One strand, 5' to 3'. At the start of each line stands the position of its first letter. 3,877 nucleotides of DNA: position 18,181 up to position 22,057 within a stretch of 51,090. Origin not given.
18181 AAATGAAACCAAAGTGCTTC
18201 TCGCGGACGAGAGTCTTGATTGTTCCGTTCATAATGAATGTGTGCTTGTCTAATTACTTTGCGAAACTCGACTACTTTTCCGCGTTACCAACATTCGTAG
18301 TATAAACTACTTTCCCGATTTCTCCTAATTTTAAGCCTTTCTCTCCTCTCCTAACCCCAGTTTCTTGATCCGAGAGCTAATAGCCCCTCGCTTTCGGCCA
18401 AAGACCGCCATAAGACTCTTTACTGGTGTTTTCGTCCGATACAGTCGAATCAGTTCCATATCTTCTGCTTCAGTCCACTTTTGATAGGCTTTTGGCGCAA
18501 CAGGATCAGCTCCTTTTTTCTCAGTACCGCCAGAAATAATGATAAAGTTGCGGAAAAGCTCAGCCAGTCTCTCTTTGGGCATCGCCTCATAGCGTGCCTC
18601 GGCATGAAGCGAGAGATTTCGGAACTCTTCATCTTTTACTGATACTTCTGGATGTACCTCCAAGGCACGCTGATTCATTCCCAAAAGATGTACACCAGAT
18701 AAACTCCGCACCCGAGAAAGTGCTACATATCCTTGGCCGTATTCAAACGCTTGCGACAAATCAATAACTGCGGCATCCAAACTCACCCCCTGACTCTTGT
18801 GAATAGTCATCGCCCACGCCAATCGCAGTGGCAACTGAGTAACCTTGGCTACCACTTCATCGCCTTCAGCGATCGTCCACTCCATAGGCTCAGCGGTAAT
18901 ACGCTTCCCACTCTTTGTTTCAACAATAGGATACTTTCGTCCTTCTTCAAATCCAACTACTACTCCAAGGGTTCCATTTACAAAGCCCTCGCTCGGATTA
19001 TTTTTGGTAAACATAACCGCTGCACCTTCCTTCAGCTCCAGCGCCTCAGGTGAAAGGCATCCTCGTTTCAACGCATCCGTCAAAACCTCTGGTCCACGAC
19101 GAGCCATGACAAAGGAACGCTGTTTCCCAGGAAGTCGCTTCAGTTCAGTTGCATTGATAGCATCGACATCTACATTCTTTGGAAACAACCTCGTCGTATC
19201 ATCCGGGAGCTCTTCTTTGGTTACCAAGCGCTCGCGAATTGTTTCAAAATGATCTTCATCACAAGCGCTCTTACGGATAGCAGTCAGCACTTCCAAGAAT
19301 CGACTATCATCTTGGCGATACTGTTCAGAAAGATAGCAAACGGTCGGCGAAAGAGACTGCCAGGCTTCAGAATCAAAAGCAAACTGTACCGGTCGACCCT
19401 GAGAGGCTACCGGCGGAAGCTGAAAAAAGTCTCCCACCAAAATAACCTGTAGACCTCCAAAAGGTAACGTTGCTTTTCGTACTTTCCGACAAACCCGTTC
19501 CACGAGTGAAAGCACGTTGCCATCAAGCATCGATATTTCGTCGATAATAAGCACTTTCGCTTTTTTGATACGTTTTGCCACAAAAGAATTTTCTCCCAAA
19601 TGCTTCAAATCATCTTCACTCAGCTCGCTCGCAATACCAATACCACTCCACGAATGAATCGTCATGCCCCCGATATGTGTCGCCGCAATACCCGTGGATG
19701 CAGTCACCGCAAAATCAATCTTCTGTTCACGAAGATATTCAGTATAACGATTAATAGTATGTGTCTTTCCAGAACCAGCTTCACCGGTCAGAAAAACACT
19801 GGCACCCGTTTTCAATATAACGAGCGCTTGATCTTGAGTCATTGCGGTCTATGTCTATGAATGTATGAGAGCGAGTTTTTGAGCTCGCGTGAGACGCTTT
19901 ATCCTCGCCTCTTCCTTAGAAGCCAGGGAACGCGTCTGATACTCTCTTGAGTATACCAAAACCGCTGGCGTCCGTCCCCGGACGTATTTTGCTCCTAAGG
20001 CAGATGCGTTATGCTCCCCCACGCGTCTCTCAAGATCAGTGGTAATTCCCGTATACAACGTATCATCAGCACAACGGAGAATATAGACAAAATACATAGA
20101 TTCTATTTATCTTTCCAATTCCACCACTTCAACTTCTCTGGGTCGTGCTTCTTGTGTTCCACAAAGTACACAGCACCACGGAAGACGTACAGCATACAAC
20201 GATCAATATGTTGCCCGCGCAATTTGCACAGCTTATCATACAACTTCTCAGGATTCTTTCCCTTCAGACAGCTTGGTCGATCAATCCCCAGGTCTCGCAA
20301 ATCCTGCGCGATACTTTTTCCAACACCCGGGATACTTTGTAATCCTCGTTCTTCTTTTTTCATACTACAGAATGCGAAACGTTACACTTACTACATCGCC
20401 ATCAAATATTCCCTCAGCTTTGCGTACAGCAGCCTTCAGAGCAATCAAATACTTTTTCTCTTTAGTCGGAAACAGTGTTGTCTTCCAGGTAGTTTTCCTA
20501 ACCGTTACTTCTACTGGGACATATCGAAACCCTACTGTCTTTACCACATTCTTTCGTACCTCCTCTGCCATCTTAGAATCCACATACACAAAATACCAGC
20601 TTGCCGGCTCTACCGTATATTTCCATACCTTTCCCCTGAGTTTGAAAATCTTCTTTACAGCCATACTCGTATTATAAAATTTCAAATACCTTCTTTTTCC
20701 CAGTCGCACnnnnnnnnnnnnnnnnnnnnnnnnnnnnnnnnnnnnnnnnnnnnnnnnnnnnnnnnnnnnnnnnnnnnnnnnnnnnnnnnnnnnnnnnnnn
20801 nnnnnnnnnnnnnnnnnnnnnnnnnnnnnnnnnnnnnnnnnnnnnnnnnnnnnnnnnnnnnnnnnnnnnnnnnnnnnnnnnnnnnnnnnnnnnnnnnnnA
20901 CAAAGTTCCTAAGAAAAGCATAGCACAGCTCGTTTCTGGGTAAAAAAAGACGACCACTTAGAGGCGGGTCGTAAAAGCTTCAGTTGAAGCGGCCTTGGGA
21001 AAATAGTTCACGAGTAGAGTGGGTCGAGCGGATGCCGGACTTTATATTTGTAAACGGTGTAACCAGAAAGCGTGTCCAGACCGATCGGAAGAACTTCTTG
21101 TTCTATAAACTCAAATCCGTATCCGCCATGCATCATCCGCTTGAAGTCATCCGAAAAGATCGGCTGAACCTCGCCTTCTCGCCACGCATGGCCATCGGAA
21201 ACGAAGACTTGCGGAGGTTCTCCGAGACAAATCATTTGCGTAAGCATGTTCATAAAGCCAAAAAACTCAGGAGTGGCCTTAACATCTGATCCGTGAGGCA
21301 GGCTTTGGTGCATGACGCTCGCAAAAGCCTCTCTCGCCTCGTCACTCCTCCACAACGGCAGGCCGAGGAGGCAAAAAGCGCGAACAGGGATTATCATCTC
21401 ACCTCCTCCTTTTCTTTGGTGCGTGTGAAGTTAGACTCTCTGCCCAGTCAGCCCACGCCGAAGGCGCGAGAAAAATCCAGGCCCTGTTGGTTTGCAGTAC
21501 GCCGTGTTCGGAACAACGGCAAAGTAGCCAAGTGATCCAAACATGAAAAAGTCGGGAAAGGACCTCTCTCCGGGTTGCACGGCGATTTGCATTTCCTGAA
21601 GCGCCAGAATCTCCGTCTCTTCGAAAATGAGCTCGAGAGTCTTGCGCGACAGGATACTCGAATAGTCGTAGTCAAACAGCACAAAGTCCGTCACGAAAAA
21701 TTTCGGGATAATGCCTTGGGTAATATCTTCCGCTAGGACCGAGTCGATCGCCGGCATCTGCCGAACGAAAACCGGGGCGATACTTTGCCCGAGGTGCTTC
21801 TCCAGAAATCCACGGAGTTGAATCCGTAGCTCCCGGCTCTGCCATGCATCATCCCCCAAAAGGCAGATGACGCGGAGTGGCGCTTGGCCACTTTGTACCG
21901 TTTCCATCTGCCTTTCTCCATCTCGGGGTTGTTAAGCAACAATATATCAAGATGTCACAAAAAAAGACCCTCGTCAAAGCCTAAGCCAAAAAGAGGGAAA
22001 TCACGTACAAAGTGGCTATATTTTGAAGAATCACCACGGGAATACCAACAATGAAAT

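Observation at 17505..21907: Three-member paralog family of GC-rich orphan proteins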

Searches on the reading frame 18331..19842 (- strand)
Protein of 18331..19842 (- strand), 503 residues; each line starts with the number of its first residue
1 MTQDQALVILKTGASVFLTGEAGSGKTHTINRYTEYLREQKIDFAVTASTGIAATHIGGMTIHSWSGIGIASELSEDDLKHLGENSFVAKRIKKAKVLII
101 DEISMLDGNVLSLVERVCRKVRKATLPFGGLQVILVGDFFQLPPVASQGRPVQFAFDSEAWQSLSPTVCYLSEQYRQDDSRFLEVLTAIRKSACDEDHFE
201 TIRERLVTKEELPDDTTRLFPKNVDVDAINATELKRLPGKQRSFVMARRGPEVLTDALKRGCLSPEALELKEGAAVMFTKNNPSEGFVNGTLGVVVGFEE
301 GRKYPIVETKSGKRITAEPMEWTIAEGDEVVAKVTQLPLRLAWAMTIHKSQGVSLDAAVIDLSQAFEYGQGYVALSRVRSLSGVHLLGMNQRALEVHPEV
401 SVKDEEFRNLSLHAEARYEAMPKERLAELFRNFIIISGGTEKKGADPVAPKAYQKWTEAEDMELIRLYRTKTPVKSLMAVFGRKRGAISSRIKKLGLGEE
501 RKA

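Call 80: search_protein_families(library=pfam, proteins=[window:18331-19842:-], max_evalue=0.001)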
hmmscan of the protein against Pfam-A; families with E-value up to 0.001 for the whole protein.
window:18331-19842:- (503 aa): 11 families
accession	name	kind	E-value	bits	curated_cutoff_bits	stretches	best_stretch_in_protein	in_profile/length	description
PF05970.20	PIF1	-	7.4e-37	127.5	25.9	1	8-180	17-192/223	PIF1-like helicase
PF13604.12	AAA_30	-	1.8e-16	60.9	27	1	5-193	8-172/191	AAA domain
PF13245.12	AAA_19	-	1.7e-15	57.8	25.1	1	12-146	10-133/134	AAA domain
PF13401.12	AAA_22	-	1.3e-08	35.7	27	1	12-137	4-122/130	AAA domain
PF21530.3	Pif1_2B_dom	-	3.5e-08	33.5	23.9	1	256-298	4-47/47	DNA helicase Pif1, 2B domain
PF02689.20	Herpes_Helicase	-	1.9e-07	30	27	1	343-382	731-772/808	Helicase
PF13191.12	AAA_16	-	6e-05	24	32.6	1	13-44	24-55/167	AAA ATPase domain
PF01443.25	Viral_helicase1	-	0.00046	20.5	21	0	19-176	4-131/228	Viral superfamily 1 RNA helicase core domain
PF18335.7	SH3_13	-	0.00047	20.3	41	0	270-303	26-59/65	ATP-dependent RecD-like DNA helicase SH3 domain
PF03266.21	NTPase_1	-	0.00049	20.4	23.9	0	16-42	2-28/168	NTPase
PF07728.20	AAA_5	-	0.00081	19.8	22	0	16-112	2-84/139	AAA domain (dynein-related subfamily)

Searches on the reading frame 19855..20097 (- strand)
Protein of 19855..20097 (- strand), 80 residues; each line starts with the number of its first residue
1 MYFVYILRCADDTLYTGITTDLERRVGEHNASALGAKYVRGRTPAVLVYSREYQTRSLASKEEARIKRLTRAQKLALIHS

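Call 80: search_protein_families(library=pfam, proteins=[window:19855-20097:-], max_evalue=0.001)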
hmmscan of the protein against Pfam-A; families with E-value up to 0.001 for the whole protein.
window:19855-20097:- (80 aa): 1 family
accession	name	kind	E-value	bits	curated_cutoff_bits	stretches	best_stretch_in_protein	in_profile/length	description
PF01541.30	GIY-YIG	-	7.2e-17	61.9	22.6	1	1-74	1-76/78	GIY-YIG catalytic domain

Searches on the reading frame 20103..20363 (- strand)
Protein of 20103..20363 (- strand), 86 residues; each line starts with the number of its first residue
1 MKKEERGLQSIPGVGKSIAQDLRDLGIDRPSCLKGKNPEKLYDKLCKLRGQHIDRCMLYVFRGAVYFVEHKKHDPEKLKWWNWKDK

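Call 80: search_protein_families(library=pfam, proteins=[window:20103-20363:-], max_evalue=0.001)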
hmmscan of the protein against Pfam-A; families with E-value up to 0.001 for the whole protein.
window:20103-20363:- (86 aa): 1 family
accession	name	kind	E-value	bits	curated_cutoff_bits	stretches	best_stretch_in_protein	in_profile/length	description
PF11731.14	Cdd1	-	4.4e-29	101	25.5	1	6-86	6-83/86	Pathogenicity locus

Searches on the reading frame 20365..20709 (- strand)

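Call 80: search_protein_families(library=pfam, proteins=[window:20365-20709:-], max_evalue=0.001)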
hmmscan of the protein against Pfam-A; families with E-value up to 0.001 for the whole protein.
window:20365-20709:- (114 aa): 1 family
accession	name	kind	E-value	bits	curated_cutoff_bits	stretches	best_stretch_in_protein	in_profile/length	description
PF08922.17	DUF1905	-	7.1e-19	68.1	24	1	26-110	3-80/81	Domain of unknown function (DUF1905)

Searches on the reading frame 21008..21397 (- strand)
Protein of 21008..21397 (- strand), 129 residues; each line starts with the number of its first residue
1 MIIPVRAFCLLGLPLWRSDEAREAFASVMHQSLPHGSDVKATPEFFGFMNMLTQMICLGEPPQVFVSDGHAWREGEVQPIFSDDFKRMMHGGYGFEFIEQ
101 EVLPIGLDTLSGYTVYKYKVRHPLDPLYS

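Call 12: search_protein_families(library=pfam, proteins=[window:21008-21397:-], max_evalue=0.1)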
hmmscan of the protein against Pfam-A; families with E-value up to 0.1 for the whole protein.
window:21008-21397:- (129 aa): 0 families

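Call 35: search_protein_families(library=padloc, proteins=[window:21008-21397:-], max_evalue=1)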
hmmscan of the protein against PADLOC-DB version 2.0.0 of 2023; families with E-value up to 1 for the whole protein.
window:21008-21397:- (129 aa): 0 families

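Call 36: search_protein_families(library=phrogs, proteins=[window:21008-21397:-], max_evalue=1)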
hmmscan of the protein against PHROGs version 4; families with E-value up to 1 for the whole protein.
window:21008-21397:- (129 aa): 0 families

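Call 37: search_protein_families(library=ncbifam, proteins=[window:21008-21397:-], max_evalue=1)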
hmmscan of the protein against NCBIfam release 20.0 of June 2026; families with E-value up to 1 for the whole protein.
window:21008-21397:- (129 aa): 0 families

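Call 38: predict_structure(alignment_id=A3)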
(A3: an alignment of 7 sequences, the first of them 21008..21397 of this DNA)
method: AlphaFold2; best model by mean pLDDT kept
length: 129 residues; sequences in the alignment: 7
mean_pLDDT: 86.8   pTM: 0.81
mean pLDDT of the five models: 86.8, 77.0, 67.9, 59.1, 58.7
residues with pLDDT >= 90: 64; 70-90: 53; 50-70: 9; < 50: 3
segments of 3 or more residues with pLDDT < 50: none
pLDDT, mean of each block of 10 residues (from residue 1): 82 88 88 89 94 91 94 93 90 90 77 85 65
secondary structure, 60 per line:
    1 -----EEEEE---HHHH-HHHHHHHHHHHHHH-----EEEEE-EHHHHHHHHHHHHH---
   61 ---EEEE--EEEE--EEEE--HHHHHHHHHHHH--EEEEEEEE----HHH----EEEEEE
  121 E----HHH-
elements in order: E6-10 H14-17 H19-32 E38-42 H45-57 E64-67 E70-73 E76-79 H82-93 E96-103 E115-121
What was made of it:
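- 21008..21397 (-): Paralog B coding sequence, 129 aa, second gene of the pair. Its RBS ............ lies 33 nt after the stop codon of C. AlphaFold2 pLDDT is 86.8 and pTM 0.81 (call 38).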

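Call 39: search_solved_structures(query=A3, max_evalue=10)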
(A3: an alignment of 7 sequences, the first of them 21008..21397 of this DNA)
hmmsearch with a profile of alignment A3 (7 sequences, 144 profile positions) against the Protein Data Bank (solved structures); distinct sequences matched with E-value up to 10: 0.

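Call 42: fold_search(model_id=the predicted structure, library=pdb)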
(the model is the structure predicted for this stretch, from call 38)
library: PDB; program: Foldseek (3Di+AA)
matches with E <= 10: 952; with E <= 0.001: 0
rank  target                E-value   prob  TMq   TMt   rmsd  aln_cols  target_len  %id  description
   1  7d8f                  6.6e-03  0.57  0.33  0.22  10.5       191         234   13  The crystal structure of ScNTM1 in complex with SAH (released 2021-05-26)
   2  7d8d_A                9.8e-03  0.75  0.38  0.25   9.6       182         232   11  The crystal structure of ScNTM1 in complex with SAH and Rps25a hexapeptide (released 2021-05-26)
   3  6wj7_B                1.7e-02  0.63  0.38  0.25   8.9       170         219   16  The structure of NTMT1 in complex with compound C2A (released 2020-08-19)
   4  7k3d_A                2.0e-02  0.66  0.39  0.25   9.9       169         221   12  The structure of NTMT1 in complex with compound DC1-13 (released 2021-04-14)
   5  7ss1_A                2.3e-02  0.72  0.41  0.27   8.6       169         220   15  The structure of NTMT1 in complex with compound GD433 (released 2022-11-16)
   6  2b3b_B                2.5e-02  0.82  0.31  0.12   4.2        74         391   22  Thermus thermophilus Glucose/Galactose Binding Protein With Bound Glucose (released 2006-07-18)
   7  2b3b_A                3.0e-02  0.77  0.31  0.12   4.2        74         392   22  Thermus thermophilus Glucose/Galactose Binding Protein With Bound Glucose (released 2006-07-18)
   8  5e1b_B                3.6e-02  0.69  0.34  0.21   9.7       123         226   14  Crystal structure of NRMT1 in complex with SPKRIA peptide (released 2015-10-28)
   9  6kdq_A                3.6e-02  0.51  0.38  0.24   8.8       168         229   14  Crystal structure of human NRMT1 in complex with alpha-N-monomethylated human CENP-A peptide (released 2020-07-08)
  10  9fvf_B                3.6e-02  0.51  0.35  0.15  11.1       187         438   11  UMG-SP3 amidase from uncultured bacterium (released 2025-02-05)
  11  5t11_B                3.6e-02  0.41  0.32  0.30  15.3       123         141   11  PelC L103M dodecamer from Paraburkholderia phytofirmans, space group C2 (released 2017-03-15)
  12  5f7v_A                3.9e-02  0.69  0.29  0.12   4.0        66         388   17  ABC substrate-binding protein Lmo0181 from Listeria monocytogenes in complex with cycloalternan (released 2016-09-07)
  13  8es6_A                4.7e-02  0.44  0.35  0.16   8.2       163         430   11  Crystal structure of an unusual amidase ClbL from colibactin gene cluster (released 2023-09-20)
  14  6kds_A                5.1e-02  0.66  0.34  0.22  10.1       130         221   12  Crystal structure of human NRMT2 in complex with alpha-N-monomethylated human CENP-A peptide (released 2020-07-08)
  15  3u1o_A                5.1e-02  0.60  0.27  0.11   4.6        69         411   19  THREE DIMENSIONAL STRUCTURE OF DE NOVO DESIGNED CYSTEINE ESTERASE ECH19, Northeast Structural Genomics Consortium Targ (released 2011-10-26)
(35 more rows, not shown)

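Call 43: fold_search(model_id=the predicted structure, library=viral)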
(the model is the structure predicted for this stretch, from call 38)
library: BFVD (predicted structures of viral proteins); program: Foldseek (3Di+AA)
matches with E <= 10: 506; with E <= 0.001: 0
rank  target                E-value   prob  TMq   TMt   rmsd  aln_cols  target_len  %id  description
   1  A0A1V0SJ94            1.1e-02  0.30  0.28  0.12  11.7       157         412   11  thymidylate synthase [Klosneuvirus KNV1]
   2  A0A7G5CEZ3            2.0e-02  0.47  0.32  0.22  10.1       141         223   12  Putative dihydrofolate reductase [Salmonella phage S144]
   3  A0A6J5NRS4            2.0e-02  0.44  0.33  0.21  12.0       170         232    9  Glycosyl transferase, family 25 [uncultured Caudovirales phage]
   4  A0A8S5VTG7            2.6e-02  0.23  0.27  0.16  11.8       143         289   10  dihydrofolate reductase [Ackermannviridae sp.]
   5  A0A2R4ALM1            3.4e-02  0.38  0.31  0.26   9.5       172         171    9  DHFR domain-containing protein [Aeromonas phage AhSzq-1]
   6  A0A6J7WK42            4.7e-02  0.41  0.33  0.13  10.6       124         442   13  Uncharacterized protein [uncultured Caudovirales phage]
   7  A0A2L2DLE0            5.8e-02  0.25  0.33  0.28   8.6       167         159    7  Methyltransferase type 11 [Acanthamoeba polyphaga mimivirus]
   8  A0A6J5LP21            6.6e-02  0.15  0.26  0.20  11.1       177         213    9  Uncharacterized protein [uncultured Caudovirales phage]
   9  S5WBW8                9.8e-02  0.21  0.32  0.20  11.6       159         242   12  (no name in the UniProt tables at hand)
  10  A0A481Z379            1.1e-01  0.08  0.20  0.12  20.0       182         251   10  F-box domain-containing protein [Pithovirus LCPAC102]
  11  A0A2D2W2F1            1.3e-01  0.18  0.33  0.22   8.7       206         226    8  Methyltransferase [Stenotrophomonas phage vB_SmaS_DLP_5]
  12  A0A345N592            1.3e-01  0.14  0.29  0.24   8.5       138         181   10  (no name in the UniProt tables at hand)
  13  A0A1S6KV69            1.4e-01  0.72  0.39  0.48   5.3        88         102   15  Uncharacterized protein [Providencia phage vB_PreS_PR1]
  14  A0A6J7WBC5            1.4e-01  0.20  0.31  0.19  10.7       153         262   10  Uncharacterized protein [uncultured Caudovirales phage]
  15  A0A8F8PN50            1.4e-01  0.18  0.33  0.25  10.2       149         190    9  dihydrofolate reductase [Clandestinovirus]
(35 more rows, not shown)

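Call 44: search_protein_representatives(alignment_id=A3)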
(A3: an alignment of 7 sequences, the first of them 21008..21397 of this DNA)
Query: 7 sequences, 144 profile positions. Proteins with E-value up to 0.001 (for the whole library): 11; up to 1e-10: 5; up to 1e-30: 3. The best 11 are listed.
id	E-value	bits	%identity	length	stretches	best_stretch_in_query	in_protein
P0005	1.7e-53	196.8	-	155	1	3-141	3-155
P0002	9.9e-48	178.2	-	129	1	1-144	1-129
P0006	1.2e-43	164.9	-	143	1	8-144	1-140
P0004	1.5e-25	106.3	-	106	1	23-144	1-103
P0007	2.7e-17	79.5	-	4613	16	66-115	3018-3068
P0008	4.2e-08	49.7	-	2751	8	66-115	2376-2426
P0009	6.3e-06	42.6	-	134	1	3-104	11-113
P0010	4.6e-05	39.8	-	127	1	1-82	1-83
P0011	9.1e-05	38.8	-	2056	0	-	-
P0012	2.1e-04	37.7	-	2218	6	63-115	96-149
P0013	4.0e-04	36.8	-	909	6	33-65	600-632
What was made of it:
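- An exhaustive search found no donor lineage (call 44).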

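Call 48: find_homologous_proteins(query=A4, max_evalue=10)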
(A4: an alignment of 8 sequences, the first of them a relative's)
Query A4 (8 sequences) (127 aa, profile of the alignment): 5 proteins with E <= 10 among 1086 candidates.
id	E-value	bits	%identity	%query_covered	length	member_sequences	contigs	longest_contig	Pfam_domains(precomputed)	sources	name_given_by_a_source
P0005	1.1e-39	154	28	50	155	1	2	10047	-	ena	-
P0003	2.4e-38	149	47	12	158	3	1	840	-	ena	-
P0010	2.5e-35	140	100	100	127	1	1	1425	-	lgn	-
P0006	7.6e-33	132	-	-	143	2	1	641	-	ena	-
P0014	1.6e-18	85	59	96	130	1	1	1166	-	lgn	-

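Call 49: find_encoding_contigs(protein=P0010, flank=10000)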
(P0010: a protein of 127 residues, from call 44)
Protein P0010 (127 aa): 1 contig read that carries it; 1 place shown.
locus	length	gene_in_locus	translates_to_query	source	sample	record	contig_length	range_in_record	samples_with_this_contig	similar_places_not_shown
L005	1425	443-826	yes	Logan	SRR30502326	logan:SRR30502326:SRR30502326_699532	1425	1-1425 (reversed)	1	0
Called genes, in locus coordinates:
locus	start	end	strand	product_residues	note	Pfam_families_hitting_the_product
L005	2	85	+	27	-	?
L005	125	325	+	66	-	PF00313:CSD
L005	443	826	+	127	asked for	-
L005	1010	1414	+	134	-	-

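Call 50: find_encoding_contigs(protein=P0014, flank=10000)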
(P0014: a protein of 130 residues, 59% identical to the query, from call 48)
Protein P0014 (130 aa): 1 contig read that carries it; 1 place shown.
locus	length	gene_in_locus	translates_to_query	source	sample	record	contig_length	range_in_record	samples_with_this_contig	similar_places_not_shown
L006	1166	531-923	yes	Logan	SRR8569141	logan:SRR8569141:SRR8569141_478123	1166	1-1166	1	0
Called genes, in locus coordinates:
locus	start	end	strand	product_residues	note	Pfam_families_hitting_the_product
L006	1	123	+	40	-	?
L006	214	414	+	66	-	PF00313:CSD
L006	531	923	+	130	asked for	-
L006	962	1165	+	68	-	?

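Call 51: find_encoding_contigs(protein=P0009, flank=10000)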
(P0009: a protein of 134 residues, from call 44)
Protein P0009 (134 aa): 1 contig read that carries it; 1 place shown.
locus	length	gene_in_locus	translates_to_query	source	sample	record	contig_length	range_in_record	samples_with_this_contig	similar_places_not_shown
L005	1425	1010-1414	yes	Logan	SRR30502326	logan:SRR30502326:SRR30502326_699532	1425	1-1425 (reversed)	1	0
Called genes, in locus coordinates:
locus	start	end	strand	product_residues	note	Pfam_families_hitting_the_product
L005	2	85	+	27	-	?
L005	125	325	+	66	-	PF00313:CSD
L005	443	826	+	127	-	-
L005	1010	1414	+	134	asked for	-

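Call 60: search_protein_families(library=pfam, alignment_id=A4, max_evalue=10)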
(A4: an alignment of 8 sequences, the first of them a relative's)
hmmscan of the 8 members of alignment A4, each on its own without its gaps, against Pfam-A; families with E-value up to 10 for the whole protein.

A. member 1, P0010 (127 aa): 0 families

B. families by the number of members that match (of 8 scanned): 0 families
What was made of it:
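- On Polymorphic-toxin immunity proteins / polyimmunity loci: No Pfam hit was found (calls 12, 60).
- Closest known: Strain-variable polyimmunity or orphan-immunity gene arrays of polymorphic toxin systems. Different: There is no match to any Pfam immunity family (calls 12, 60).
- There is no Response_reg hit at E<=10 (call 60).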

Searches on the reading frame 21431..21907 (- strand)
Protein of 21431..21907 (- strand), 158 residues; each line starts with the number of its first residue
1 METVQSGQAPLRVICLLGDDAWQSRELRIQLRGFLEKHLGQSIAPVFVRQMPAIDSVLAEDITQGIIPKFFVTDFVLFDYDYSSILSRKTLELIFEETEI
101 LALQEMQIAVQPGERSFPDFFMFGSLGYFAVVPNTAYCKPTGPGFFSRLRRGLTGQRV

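Call 12: search_protein_families(library=pfam, proteins=[window:21431-21907:-], max_evalue=0.1)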
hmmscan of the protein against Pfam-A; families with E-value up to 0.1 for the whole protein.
window:21431-21907:- (158 aa): 0 families

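Call 35: search_protein_families(library=padloc, proteins=[window:21431-21907:-], max_evalue=1)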
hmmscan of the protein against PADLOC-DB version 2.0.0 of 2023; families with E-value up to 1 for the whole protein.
window:21431-21907:- (158 aa): 0 families

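Call 36: search_protein_families(library=phrogs, proteins=[window:21431-21907:-], max_evalue=1)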
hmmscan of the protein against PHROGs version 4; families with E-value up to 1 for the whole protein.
window:21431-21907:- (158 aa): 0 families

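Call 37: search_protein_families(library=ncbifam, proteins=[window:21431-21907:-], max_evalue=1)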
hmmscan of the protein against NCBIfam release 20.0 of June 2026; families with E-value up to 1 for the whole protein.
window:21431-21907:- (158 aa): 1 family
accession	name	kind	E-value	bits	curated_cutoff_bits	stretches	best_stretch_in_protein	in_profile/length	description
NF038160.1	lanthi_III_c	subfamily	0.078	13.2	27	1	98-115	1-18/33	class III lanthipeptide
